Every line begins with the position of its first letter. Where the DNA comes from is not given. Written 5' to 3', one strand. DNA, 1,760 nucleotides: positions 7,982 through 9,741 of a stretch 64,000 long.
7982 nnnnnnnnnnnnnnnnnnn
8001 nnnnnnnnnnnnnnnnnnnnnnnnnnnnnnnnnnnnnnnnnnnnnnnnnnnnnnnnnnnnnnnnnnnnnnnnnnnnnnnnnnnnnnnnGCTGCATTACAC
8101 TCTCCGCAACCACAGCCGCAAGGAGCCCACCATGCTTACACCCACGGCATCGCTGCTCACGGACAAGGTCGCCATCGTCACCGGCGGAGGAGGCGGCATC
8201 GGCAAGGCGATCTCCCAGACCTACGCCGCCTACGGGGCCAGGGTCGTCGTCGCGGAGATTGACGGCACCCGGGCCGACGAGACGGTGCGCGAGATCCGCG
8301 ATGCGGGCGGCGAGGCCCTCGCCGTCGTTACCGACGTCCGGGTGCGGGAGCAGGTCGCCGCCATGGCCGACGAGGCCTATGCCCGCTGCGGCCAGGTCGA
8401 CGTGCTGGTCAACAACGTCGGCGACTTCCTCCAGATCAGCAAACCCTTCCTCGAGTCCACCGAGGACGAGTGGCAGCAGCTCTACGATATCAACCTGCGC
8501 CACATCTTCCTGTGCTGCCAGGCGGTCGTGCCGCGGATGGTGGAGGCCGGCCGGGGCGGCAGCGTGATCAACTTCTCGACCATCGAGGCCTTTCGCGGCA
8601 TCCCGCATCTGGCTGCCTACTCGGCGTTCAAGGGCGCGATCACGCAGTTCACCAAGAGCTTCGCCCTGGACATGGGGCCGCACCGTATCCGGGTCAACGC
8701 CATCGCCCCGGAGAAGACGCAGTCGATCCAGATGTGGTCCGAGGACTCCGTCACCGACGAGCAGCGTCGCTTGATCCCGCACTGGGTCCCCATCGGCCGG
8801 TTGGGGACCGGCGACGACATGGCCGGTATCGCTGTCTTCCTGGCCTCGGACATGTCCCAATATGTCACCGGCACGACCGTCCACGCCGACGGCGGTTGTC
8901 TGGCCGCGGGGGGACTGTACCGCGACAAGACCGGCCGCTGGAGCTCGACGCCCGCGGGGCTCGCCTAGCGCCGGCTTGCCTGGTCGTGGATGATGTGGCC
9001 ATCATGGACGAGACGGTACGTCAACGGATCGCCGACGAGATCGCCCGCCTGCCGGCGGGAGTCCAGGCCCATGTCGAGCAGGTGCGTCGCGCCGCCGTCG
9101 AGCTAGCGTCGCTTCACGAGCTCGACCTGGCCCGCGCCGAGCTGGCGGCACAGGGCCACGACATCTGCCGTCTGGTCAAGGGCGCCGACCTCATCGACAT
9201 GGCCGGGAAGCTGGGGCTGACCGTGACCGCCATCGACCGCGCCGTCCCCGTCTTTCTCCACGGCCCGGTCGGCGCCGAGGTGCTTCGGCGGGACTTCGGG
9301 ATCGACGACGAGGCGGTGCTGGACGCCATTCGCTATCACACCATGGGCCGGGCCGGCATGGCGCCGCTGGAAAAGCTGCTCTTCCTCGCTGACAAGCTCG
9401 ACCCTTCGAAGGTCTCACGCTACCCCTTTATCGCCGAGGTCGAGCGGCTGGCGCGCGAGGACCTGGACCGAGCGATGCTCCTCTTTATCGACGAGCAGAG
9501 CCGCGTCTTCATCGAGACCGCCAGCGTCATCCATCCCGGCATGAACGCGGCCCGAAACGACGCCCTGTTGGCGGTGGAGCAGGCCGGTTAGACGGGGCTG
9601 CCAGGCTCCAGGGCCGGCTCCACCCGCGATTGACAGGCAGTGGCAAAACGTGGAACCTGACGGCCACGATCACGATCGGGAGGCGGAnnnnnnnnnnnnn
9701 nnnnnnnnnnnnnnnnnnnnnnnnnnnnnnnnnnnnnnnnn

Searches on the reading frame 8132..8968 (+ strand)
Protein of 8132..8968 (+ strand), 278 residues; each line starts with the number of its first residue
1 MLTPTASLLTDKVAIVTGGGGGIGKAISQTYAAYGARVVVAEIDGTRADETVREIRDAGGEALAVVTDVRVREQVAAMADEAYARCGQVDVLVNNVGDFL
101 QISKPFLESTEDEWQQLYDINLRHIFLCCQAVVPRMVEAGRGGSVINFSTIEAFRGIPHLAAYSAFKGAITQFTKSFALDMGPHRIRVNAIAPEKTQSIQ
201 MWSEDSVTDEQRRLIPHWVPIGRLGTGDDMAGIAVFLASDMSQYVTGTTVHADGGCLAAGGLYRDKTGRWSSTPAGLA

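Call 3: search_protein_families(library=pfam, proteins=[window:8132-8968:+], max_evalue=0.01)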
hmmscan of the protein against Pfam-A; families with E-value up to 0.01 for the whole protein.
window:8132-8968:+ (278 aa): 4 families
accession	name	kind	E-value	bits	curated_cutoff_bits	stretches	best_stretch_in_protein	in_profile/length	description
PF13561.12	adh_short_C2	-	1.7e-59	201.7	27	1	22-255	7-234/236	Enoyl-(Acyl carrier protein) reductase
PF00106.31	adh_short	-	5.7e-52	176.5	26.6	1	12-198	1-184/195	short chain dehydrogenase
PF08659.16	KR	-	6.4e-08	33.2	22.6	1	15-165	4-151/180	KR domain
PF00670.27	AdoHcyase_NAD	-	0.0017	18.9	27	1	5-48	17-59/162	S-adenosyl-L-homocysteine hydrolase, NAD binding domain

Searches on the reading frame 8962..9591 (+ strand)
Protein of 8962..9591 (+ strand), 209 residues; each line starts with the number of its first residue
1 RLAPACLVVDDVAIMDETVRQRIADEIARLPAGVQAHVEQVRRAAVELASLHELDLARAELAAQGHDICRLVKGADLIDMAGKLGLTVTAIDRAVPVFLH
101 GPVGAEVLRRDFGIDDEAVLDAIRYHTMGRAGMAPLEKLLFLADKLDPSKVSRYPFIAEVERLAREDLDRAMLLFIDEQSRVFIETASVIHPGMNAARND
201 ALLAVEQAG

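Call 3: search_protein_families(library=pfam, proteins=[window:8962-9591:+], max_evalue=0.01)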
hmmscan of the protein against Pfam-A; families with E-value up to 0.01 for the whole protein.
window:8962-9591:+ (209 aa): 1 family
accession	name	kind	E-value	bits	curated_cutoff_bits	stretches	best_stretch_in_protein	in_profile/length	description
PF01966.28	HD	-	7.4e-08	33.1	22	1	36-148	3-115/116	HD domain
